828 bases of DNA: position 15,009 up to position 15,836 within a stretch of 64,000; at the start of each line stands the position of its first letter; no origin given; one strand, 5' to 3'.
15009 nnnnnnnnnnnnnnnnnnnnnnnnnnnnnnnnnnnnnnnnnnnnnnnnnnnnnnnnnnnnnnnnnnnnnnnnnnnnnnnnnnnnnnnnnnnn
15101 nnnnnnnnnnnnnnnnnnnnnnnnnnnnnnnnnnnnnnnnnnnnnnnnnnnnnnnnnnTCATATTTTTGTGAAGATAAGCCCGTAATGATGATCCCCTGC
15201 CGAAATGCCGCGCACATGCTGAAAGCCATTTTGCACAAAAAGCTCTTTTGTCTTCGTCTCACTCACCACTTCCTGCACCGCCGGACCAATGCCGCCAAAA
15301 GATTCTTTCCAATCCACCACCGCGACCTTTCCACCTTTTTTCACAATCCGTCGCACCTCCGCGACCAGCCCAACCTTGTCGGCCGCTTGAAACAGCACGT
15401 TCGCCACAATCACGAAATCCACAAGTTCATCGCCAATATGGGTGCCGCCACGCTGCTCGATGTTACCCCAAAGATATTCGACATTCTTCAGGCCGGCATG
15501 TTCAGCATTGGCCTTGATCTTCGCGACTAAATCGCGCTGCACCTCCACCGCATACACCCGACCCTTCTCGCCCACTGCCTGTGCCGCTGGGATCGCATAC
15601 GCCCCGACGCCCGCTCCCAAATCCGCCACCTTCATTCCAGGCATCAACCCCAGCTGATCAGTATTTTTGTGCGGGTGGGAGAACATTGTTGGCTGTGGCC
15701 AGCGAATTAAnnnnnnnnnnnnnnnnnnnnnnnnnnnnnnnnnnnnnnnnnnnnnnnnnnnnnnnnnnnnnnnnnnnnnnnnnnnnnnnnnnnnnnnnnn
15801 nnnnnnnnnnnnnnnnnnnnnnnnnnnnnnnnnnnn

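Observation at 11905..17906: Operon-like minus-strand cluster: giant S/T/G-rich secreted protein, SAM methyltransferase, orphan binding protein and five tandem diverged VirB2/TrbC-like pilin paralogs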

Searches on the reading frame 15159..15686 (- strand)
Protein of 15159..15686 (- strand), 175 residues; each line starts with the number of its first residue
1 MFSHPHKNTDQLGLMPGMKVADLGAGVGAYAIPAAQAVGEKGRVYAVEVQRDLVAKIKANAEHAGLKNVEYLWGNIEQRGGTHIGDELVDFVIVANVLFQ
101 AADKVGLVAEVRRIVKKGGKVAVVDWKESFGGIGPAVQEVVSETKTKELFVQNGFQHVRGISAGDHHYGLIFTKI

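Call 3: search_protein_families(library=pfam, proteins=[window:15159-15686:-], max_evalue=1)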
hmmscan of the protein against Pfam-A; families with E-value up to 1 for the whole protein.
window:15159-15686:- (175 aa): 25 families
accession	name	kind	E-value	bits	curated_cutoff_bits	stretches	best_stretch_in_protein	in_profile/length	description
PF13847.12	Methyltransf_31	-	2.5e-16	60.1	27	1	16-136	3-114/145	Methyltransferase domain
PF13649.12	Methyltransf_25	-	1.5e-12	48.4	27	1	20-119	1-97/97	Methyltransferase domain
PF08241.18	Methyltransf_11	-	1.9e-12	48.1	21.2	1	22-122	2-94/95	Methyltransferase domain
PF01209.24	Ubie_methyltran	-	9.1e-12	45.3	20.1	1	10-126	41-154/233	ubiE/COQ5 methyltransferase family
PF01135.25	PCMT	-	3e-08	34.1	20.3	1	9-74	66-131/210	Protein-L-isoaspartate(D-aspartate) O-methyltransferase (PCMT)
PF08242.18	Methyltransf_12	-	7.1e-07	30.3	30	1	22-120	2-97/98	Methyltransferase domain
PF05175.20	MTS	-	2.8e-06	27.5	23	1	18-125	33-140/170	Methyltransferase small domain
PF06325.19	PrmA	-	0.0001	22.3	22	1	16-122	161-257/296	Ribosomal protein L11 methyltransferase (PrmA)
PF01728.25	FtsJ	-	0.00025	21.5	24.1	1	13-76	17-75/181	FtsJ-like methyltransferase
PF02390.23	Methyltransf_4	-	0.00034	20.6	24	1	20-76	5-60/173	Putative methyltransferase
PF02475.24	TRM5-TYW2_MTfase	-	0.00046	20.6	28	1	17-68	37-87/164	TRM5/TYW2 methyltransferase domain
PF13489.12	Methyltransf_23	-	0.0012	19.1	27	1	15-155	21-134/164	Methyltransferase domain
PF01269.23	Fibrillarin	-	0.0033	17.1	27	1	8-56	63-111/227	Fibrillarin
PF13679.12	Methyltransf_32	-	0.0048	17.3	27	1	18-83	27-96/143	Methyltransferase domain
PF10294.15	Methyltransf_16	-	0.0092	16.2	21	1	17-123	47-155/174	Lysine methyltransferase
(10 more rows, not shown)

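Call 35: search_protein_families(library=ncbifam, proteins=[window:15159-15686:-], max_evalue=0.01)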
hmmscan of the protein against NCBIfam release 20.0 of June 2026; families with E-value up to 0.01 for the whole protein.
window:15159-15686:- (175 aa): 47 families (the best 25 are shown)
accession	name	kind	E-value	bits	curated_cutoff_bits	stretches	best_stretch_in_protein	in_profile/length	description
NF008823.0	PRK11873.1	subfamily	3.7e-22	79.1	263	1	13-125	74-183/272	arsenite methyltransferase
NF047649.1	MTase_UXPK_star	exception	1.1e-15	57.5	460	1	14-126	75-184/283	methyltransferase/UXPK-star double selenoprotein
NF041536.1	ArsM_DUF2284_UU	exception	6.5e-15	54.4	575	1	16-125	76-182/459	arsenite methyltransferase/DUF2284 domain selenoprotein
NF041537.1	ArsM_AhpD_UU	exception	1.5e-14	53.5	510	1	14-125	74-182/345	arsenite methyltransferase/AhpD domain selenoprotein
NF001243.0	PRK00216.1-4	equivalog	4.6e-12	45.8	235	1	11-125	42-153/237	demethylmenaquinone methyltransferase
TIGR02752.1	MenG_heptapren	equivalog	3.1e-11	43.2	419.85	1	12-125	41-151/231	demethylmenaquinone methyltransferase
TIGR02469.1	CbiT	equivalog_domain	1.4e-10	41.5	78.3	1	11-122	14-119/124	precorrin-6Y C5,15-methyltransferase (decarboxylating) subunit CbiT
NF052510.1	methyltran_MpqE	exception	3.3e-10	39.8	335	1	10-126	40-154/234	methyl-plastoquinone biosynthesis methyltransferase MpqE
TIGR04364.1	methyltran_FxLD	equivalog_domain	9.1e-10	38.1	320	1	10-78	76-143/394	methyltransferase, FxLD system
NF001240.0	PRK00216.1-1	equivalog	1.1e-09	37.8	378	1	10-127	57-172/251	bifunctional demethylmenaquinone methyltransferase/2-methoxy-6-polyprenyl-1,4-benzoquinol methylase UbiE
NF010549.0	PRK13942.1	equivalog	2.4e-09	37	282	1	10-75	71-136/215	protein-L-isoaspartate O-methyltransferase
TIGR00479.1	rumA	equivalog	5e-09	35.5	183.55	1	10-80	287-354/432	23S rRNA (uracil(1939)-C(5))-methyltransferase RlmD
NF001556.0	PRK00377.1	equivalog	3.1e-08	33.6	238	1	12-121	36-141/198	cobalt-precorrin-6Y C(15)-methyltransferase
NF010550.0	PRK13943.1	equivalog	3.7e-08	32.9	359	1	12-75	76-139/322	protein-L-isoaspartate O-methyltransferase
NF001790.0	PRK00517.3-3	equivalog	1.3e-07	31.3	269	1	15-122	121-222/262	50S ribosomal protein L11 methyltransferase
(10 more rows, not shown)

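Call 50: search_solved_structures(query=window:15159-15686:-, max_evalue=0.00001)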
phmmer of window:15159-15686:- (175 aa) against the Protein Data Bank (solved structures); distinct sequences matched with E-value up to 0.00001: 9.
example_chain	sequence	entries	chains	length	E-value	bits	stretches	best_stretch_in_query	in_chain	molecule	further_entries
3dh0_A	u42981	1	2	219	7.9e-22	81.4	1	5-170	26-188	SAM dependent methyltransferase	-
3i9f_A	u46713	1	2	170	1.3e-09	41.6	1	82-172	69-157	Putative type 11 methyltransferase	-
5evj_A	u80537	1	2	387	1.9e-07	34.6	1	15-122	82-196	Arsenite methyltransferase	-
4o29_A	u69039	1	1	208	2.1e-07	34.4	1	14-129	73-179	Protein-L-isoaspartate O-methyltransferase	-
1dl5_A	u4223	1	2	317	4.5e-07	33.4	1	11-75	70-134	PROTEIN-L-ISOASPARTATE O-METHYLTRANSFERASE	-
3mgg_A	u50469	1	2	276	8.5e-07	32.5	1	15-126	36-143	Methyltransferase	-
8zc8_A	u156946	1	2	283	1.4e-06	31.7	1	10-129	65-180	MitM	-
21zq_A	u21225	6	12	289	1.5e-06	31.7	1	10-129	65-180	MitM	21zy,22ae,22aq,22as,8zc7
8xt7_A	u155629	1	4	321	3e-06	30.7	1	20-124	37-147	Arsenite methyltransferase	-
